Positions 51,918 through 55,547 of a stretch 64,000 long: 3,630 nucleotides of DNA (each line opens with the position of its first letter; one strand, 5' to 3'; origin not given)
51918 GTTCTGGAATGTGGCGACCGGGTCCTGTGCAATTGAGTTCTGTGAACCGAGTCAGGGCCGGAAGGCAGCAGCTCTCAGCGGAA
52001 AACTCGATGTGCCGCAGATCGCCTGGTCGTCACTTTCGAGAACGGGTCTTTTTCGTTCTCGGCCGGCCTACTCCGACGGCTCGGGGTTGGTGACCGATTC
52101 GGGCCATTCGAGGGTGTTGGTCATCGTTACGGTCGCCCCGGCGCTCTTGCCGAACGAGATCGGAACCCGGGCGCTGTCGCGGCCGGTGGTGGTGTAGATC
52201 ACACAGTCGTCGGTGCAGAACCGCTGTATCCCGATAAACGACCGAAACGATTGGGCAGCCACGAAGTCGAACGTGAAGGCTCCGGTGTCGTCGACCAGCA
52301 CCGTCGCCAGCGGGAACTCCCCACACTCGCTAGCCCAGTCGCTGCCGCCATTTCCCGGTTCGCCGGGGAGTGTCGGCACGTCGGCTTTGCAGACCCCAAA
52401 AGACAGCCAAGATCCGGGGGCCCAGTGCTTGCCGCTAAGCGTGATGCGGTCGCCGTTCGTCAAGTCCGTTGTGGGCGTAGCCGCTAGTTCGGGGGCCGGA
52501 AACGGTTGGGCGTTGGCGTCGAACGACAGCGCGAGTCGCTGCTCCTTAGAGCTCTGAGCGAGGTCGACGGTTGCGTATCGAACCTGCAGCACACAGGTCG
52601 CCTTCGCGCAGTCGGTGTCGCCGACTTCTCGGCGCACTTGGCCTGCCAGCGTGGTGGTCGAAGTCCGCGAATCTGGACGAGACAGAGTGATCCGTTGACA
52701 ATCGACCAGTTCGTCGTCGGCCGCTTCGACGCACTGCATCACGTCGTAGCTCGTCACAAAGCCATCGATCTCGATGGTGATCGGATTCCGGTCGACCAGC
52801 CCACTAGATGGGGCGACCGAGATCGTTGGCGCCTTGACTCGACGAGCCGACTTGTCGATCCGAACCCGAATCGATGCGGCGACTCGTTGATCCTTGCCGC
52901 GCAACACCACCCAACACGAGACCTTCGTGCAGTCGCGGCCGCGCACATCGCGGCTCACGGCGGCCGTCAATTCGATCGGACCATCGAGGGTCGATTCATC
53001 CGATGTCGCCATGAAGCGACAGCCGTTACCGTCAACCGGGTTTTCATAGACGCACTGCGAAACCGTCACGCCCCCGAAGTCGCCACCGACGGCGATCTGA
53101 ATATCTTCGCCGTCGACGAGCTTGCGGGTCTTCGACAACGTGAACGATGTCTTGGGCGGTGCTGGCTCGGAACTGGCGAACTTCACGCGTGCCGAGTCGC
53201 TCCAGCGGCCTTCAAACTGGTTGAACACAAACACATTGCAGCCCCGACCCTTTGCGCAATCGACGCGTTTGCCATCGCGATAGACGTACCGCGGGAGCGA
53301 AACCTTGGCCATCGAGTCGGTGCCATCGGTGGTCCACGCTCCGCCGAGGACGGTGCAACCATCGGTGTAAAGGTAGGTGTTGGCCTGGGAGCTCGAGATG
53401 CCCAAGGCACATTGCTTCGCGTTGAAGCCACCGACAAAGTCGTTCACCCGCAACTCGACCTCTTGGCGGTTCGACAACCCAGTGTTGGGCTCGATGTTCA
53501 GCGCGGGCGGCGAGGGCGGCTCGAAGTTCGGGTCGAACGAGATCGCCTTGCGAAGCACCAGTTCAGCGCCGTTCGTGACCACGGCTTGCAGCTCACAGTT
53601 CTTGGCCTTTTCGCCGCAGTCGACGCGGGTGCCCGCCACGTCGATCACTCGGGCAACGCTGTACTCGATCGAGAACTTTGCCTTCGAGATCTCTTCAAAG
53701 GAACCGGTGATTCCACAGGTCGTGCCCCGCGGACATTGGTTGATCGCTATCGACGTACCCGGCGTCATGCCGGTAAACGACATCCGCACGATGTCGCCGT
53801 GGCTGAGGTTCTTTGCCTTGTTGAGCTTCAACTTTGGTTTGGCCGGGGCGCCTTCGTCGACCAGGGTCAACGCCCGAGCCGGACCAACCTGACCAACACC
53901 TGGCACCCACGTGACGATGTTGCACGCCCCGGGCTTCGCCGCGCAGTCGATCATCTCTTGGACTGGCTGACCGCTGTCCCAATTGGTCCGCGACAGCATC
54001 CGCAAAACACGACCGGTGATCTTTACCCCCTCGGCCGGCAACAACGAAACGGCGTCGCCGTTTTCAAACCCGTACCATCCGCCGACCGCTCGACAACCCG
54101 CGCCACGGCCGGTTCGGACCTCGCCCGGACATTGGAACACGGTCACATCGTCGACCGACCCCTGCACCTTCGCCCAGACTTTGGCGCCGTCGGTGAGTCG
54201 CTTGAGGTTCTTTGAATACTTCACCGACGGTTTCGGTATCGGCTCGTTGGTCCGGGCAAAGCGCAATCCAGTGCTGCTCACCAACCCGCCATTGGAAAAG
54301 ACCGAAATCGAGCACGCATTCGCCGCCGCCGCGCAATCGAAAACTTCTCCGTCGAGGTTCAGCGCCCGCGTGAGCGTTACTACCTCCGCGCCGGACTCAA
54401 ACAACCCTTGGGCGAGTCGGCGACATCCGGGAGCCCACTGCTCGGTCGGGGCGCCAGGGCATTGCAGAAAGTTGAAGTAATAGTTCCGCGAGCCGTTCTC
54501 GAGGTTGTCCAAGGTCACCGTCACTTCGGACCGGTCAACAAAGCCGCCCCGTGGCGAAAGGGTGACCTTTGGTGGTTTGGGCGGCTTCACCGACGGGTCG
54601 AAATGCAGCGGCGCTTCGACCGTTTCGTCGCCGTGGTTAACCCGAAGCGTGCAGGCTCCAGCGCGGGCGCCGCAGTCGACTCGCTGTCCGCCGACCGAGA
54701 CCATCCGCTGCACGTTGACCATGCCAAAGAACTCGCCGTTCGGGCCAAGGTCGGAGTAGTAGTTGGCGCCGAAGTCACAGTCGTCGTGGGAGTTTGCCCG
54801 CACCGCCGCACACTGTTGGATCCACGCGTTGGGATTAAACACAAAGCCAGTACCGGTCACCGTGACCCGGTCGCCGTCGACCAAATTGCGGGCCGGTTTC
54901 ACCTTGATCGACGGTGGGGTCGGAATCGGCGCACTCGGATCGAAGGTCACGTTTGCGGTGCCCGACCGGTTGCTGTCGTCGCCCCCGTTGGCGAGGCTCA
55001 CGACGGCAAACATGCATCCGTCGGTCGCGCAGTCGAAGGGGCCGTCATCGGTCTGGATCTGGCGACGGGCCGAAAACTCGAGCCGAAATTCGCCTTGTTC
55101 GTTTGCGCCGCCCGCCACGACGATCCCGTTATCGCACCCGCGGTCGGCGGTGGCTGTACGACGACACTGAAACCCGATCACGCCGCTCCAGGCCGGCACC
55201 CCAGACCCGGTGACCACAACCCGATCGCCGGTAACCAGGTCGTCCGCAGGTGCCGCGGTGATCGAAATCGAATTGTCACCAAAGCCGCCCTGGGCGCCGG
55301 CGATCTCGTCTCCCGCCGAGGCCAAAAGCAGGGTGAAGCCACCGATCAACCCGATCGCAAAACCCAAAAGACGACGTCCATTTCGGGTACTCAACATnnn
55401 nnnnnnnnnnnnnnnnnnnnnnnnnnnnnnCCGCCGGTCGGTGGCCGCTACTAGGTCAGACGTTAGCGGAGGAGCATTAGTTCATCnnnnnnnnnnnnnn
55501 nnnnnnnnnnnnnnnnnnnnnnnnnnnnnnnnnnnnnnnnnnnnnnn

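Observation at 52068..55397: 1109-aa secreted protein made of nine tandem neocarzinostatin-like domains, with no enediyne cluster nearby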

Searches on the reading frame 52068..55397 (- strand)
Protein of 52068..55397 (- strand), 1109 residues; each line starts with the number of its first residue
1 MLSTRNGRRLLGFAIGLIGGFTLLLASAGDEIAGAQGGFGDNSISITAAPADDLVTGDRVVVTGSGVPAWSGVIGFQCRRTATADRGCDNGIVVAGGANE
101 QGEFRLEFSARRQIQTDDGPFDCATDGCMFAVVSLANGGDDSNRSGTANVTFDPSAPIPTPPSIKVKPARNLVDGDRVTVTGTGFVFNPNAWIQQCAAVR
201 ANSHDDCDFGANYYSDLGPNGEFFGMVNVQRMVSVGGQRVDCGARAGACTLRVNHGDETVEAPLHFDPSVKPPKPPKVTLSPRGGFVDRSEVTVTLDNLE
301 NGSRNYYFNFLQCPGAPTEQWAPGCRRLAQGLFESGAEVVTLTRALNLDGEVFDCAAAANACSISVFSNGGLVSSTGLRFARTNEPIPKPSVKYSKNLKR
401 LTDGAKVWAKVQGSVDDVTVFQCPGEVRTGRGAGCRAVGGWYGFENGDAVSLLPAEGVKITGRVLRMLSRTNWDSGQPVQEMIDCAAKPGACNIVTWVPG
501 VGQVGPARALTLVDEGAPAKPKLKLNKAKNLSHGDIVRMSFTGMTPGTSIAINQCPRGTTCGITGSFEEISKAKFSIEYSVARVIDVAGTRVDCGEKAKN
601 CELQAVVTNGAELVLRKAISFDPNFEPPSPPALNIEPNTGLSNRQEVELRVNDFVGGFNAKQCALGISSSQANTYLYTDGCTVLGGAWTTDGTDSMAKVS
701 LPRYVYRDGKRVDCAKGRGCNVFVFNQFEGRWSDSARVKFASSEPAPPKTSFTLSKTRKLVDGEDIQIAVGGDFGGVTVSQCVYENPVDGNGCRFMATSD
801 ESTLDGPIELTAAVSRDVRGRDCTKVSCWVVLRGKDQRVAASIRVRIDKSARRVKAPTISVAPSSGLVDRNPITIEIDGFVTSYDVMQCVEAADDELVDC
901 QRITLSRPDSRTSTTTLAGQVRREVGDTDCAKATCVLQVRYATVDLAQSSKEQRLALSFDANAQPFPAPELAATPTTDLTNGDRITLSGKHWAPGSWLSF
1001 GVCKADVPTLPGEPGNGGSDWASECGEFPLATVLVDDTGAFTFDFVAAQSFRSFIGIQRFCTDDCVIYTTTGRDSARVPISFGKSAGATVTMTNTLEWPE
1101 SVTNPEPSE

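Call 6: search_protein_families(library=pfam, proteins=[window:52068-55397:-], max_evalue=10)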
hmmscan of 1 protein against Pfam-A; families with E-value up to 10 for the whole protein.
window:52068-55397:- (1109 aa): 1 family
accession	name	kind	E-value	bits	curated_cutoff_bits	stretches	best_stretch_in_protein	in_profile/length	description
PF00960.24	Neocarzinostat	-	3.6e-27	95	25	5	164-253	1-95/110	Neocarzinostatin family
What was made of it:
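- On Neocarzinostatin fold family (Pfam PF00960): The whole protein scores 95 bits against a cut-off of 25, in 5 stretches (call 6).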

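Call 7: search_protein_families(library=ncbifam, proteins=[window:52068-55397:-], max_evalue=10)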
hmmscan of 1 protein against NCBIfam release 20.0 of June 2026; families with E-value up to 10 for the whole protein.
window:52068-55397:- (1109 aa): 1 family
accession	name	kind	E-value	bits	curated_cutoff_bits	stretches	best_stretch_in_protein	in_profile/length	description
NF040680.1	chromo_anti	equivalog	1.1e-47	161.2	86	8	154-266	16-132/133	enediyne antibiotic chromoprotein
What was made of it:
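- On Enediyne antibiotic chromoprotein (NCBIfam NF040680, equivalog): The whole-protein score of 161 bits is the sum of 8 stretches (call 7).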

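Call 15: find_homologous_proteins(query=window:52068-55397:-)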
Query window:52068-55397:- (1109 aa): 5 proteins with E <= 0.001 among 8000 candidates.
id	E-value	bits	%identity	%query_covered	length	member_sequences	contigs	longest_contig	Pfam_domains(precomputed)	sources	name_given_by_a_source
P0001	0.0e+0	2553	100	100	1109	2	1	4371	PF00960.26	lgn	-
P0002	2.7e-109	385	31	79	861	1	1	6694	PF00960.26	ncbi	ncbi:MAG: neocarzinostatin apoprotein domain-containing protein [Acidimicrobiales bacterium]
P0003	1.4e-47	180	26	85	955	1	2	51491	PF00960.26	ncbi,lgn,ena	-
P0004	2.5e-39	153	27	41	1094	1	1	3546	PF00960.26,PF07859.20,PF20434.6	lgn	-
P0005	1.1e-25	108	30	29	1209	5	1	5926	PF00135.35,PF00960.26,PF07859.20,PF20434.6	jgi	jgi:LPXTG-motif cell wall-anchored protein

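Call 19: find_encoding_contigs(protein=P0003, flank=10000, max_places=3)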
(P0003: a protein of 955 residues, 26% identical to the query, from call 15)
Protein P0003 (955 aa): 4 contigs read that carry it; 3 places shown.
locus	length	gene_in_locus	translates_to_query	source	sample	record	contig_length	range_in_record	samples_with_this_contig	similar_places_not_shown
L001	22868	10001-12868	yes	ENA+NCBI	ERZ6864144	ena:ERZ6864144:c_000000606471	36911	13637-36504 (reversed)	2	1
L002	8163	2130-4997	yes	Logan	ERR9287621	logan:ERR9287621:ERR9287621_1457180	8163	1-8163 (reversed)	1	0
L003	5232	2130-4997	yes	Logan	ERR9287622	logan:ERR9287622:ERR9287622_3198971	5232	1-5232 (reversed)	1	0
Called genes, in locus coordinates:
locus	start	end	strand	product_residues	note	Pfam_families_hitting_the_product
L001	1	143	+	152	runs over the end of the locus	PF01978:TrmB (weak), PF01047:MarR, PF12802:MarR_2, PF13463:HTH_27 (weak)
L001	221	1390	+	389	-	PF00108:Thiolase_N, PF00109:ketoacyl-synt (faint), PF02803:Thiolase_C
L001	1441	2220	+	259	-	PF00106:adh_short, PF08659:KR (faint), PF13561:adh_short_C2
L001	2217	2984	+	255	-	PF00378:ECH_1, PF16113:ECH_2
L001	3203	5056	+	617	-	-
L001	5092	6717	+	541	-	PF01266:DAO, PF16901:DAO_C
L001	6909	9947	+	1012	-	PF00960:Neocarzinostat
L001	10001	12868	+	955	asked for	PF00960:Neocarzinostat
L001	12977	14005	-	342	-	-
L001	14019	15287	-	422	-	PF07995:GSDH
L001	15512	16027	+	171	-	PF04138:GtrA_DPMS_TM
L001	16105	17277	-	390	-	PF05977:MFS_3, PF07690:MFS_1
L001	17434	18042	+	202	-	PF13578:Methyltransf_24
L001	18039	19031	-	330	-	PF00248:Aldo_ket_red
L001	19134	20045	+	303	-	-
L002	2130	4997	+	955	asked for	PF00960:Neocarzinostat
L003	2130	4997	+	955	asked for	PF00960:Neocarzinostat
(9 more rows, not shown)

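Call 30: find_related_loci(query=A2, collection=genome_contigs, flank=10000)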
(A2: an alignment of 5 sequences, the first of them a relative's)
Query A2 (1109 aa) in genome_contigs; peptide patterns used: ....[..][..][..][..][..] (x = any residue, [..] = any of these).
599 stretches matched a pattern (row limit reached: there are more); 8 encode a relative of the query (tblastn E <= 1e-3); 8 distinct loci.
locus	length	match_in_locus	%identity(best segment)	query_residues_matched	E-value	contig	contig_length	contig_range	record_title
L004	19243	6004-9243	31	43-1101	4e-115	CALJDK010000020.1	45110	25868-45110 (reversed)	MAG: uncultured Acidimicrobiales bacterium isolate R2_Bin_MAXBIN__011_sub_1 genome assembly, contig: c_000001552020, who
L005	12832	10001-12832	32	2-1008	1e-106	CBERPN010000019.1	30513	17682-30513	MAG TPA_asm: uncultured bacterium isolate SRR17063066_binner12_Refined_94 genome assembly, contig: ERZ25083849.1031, who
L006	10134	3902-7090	30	43-1107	4e-99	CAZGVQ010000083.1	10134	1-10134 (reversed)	MAG TPA_asm: uncultured Acidimicrobiales bacterium isolate SRP114822_co3_21 genome assembly, contig: NODE_1068_length_10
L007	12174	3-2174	32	102-1100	5e-93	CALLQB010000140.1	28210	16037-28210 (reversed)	MAG: uncultured Acidimicrobiales bacterium isolate L2_Bin_METABAT__144_1 genome assembly, contig: c_000000207060, whole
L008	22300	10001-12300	29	31-1012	1e-29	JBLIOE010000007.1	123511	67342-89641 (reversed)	MAG: Candidatus Aldehydirespiratoraceae bacterium isolate 3300053785_170 Ga0535658_0000080, whole genome shotgun sequenc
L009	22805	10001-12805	24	8-1006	2e-27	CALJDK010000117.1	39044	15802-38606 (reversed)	MAG: uncultured Acidimicrobiales bacterium isolate R2_Bin_MAXBIN__011_sub_1 genome assembly, contig: c_000002537393, who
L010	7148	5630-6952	31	45-1043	2e-25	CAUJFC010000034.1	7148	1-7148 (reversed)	MAG: Actinomycetota bacterium isolate KLAP198 genome assembly, contig: KLAP198_506896, whole genome shotgun sequence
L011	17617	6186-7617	26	46-1006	3e-13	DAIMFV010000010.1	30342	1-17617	MAG TPA_asm: Acidimicrobiales bacterium isolate CTOTU2458 NODE_650_length_30342_cov_4.488460, whole genome shotgun seque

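Call 39: search_protein_families(library=pfam, proteins=[P0005], max_evalue=0.001)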
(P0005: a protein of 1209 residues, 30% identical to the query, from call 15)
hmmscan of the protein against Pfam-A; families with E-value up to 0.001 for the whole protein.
P0005 (1209 aa): 4 families
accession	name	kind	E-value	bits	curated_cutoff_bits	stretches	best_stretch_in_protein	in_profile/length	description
PF00960.24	Neocarzinostat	-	8.3e-27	93.8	25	4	385-486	1-110/110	Neocarzinostatin family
PF20434.5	BD-FAE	-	4.2e-12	46.5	26.8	1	527-643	1-107/215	BD-FAE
PF00135.34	COesterase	-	1e-08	35.1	27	1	525-644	86-202/515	Carboxylesterase family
PF07859.19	Abhydrolase_3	-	2.1e-07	31.3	25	1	548-653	7-99/210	alpha/beta hydrolase fold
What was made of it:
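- No glycoside hydrolase was seen among the fusion partners examined (call 39).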

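Call 43: find_homologous_proteins(query=A2, max_evalue=1e-10)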
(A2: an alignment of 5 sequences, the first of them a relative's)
Query A2 (5 sequences) (1109 aa, profile of the alignment): 5 proteins with E <= 1e-10 among 8000 candidates.
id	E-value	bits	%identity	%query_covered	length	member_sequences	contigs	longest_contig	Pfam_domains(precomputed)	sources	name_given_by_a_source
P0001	0.0e+0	1551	100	100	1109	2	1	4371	PF00960.26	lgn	-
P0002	0.0e+0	1306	31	79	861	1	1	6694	PF00960.26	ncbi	ncbi:MAG: neocarzinostatin apoprotein domain-containing protein [Acidimicrobiales bacterium]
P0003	5.2e-97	344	26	85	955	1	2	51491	PF00960.26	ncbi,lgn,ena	-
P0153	1.1e-51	194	25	42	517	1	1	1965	PF00960.26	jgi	jgi:hypothetical protein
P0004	2.4e-51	193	27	41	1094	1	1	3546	PF00960.26,PF07859.20,PF20434.6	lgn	-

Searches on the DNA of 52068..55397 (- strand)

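Call 31: search_rna_families(sources=[L004, L005, L006, L007, L008, L009, L010, L011, L001], threshold=gathering)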
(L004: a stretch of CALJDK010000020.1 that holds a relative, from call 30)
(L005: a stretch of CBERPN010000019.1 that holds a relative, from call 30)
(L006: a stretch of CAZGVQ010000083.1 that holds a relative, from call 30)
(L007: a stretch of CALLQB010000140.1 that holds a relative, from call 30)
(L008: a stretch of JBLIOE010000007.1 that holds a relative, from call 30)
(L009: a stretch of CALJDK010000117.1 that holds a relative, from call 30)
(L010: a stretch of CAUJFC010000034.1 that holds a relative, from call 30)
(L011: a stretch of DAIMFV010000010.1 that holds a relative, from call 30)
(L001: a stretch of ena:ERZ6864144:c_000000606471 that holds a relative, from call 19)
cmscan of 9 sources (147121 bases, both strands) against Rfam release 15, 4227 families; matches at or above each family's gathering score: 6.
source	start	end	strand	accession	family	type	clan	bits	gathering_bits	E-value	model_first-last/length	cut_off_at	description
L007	2286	2384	-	RF00169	Bacteria_small_SRP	Gene;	CL00003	68.5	40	1e-12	1-97/97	no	Bacterial small signal recognition particle RNA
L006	7199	7297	-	RF00169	Bacteria_small_SRP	Gene;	CL00003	65.8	40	5.9e-12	1-97/97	no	Bacterial small signal recognition particle RNA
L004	9271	9369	-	RF00169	Bacteria_small_SRP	Gene;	CL00003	64.7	40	1.2e-11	1-97/97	no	Bacterial small signal recognition particle RNA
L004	9440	9524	+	RF00005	tRNA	Gene; tRNA;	CL00001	43.7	29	1.2e-05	1-71/71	no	tRNA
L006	7368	7452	+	RF00005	tRNA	Gene; tRNA;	CL00001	43.7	29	1.2e-05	1-71/71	no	tRNA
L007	2457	2541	+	RF00005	tRNA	Gene; tRNA;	CL00001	43.7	29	1.2e-05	1-71/71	no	tRNA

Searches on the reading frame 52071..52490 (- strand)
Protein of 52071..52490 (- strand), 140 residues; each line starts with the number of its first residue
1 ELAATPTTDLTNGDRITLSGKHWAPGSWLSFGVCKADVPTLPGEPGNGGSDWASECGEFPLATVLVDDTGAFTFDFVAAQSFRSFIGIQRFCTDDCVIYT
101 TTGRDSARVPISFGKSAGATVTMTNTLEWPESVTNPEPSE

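Call 9: search_protein_families(library=pfam, proteins=[window:52071-52490:-], max_evalue=10)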
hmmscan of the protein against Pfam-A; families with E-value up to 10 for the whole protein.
seq(140 aa): 1 family
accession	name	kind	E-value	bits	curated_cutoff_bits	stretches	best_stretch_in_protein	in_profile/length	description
PF00960.24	Neocarzinostat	-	5.5e-06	26.8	25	1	2-113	1-110/110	Neocarzinostatin family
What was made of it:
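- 52158..52490 (-): Repeat 9 core (aa 970-1080), the most divergent NCS-fold domain, with a 22-residue first disulfide loop. PF00960 26.8 bits over model positions 1-110 (call 9).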

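Call 10: search_protein_families(library=ncbifam, proteins=[window:52071-52490:-], max_evalue=10)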
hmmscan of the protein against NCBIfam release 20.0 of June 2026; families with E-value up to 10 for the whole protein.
seq(140 aa): 2 families
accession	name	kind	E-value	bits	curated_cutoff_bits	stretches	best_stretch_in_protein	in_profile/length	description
NF040680.1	chromo_anti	equivalog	1e-05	25.4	86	1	3-113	26-132/133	enediyne antibiotic chromoprotein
NF010816.0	PRK14220.1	equivalog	0.055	13.7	108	1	50-86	26-61/120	fluoride efflux transporter CrcB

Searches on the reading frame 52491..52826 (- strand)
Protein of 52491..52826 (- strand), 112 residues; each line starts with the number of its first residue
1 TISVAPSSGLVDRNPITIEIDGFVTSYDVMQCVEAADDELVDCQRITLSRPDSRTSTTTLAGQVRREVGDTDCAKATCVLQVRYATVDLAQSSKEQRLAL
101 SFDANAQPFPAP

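Call 9: search_protein_families(library=pfam, proteins=[window:52491-52826:-], max_evalue=10)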
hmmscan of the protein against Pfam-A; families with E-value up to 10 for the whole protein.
seq(112 aa): 2 families
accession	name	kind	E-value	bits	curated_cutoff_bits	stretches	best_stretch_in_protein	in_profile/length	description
PF00960.24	Neocarzinostat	-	0.00028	21.3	25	1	2-51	1-51/110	Neocarzinostatin family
PF02221.20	E1_DerP2_DerF2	-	0.072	13.9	22.7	1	27-96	2-70/133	ML domain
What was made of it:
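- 52491..52826 (-): Repeat 8 (aa 858-969), NCS-fold domain. PF00960 21.3 bits (call 9).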

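Call 10: search_protein_families(library=ncbifam, proteins=[window:52491-52826:-], max_evalue=10)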
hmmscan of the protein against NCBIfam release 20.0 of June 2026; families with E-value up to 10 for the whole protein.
seq(112 aa): 1 family
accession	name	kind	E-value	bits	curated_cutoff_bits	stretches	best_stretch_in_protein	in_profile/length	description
NF040680.1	chromo_anti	equivalog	1.2e-06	28.4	86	1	1-86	24-122/133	enediyne antibiotic chromoprotein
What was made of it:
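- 52491..52826 (-): NF040680 28.4 bits (call 10).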
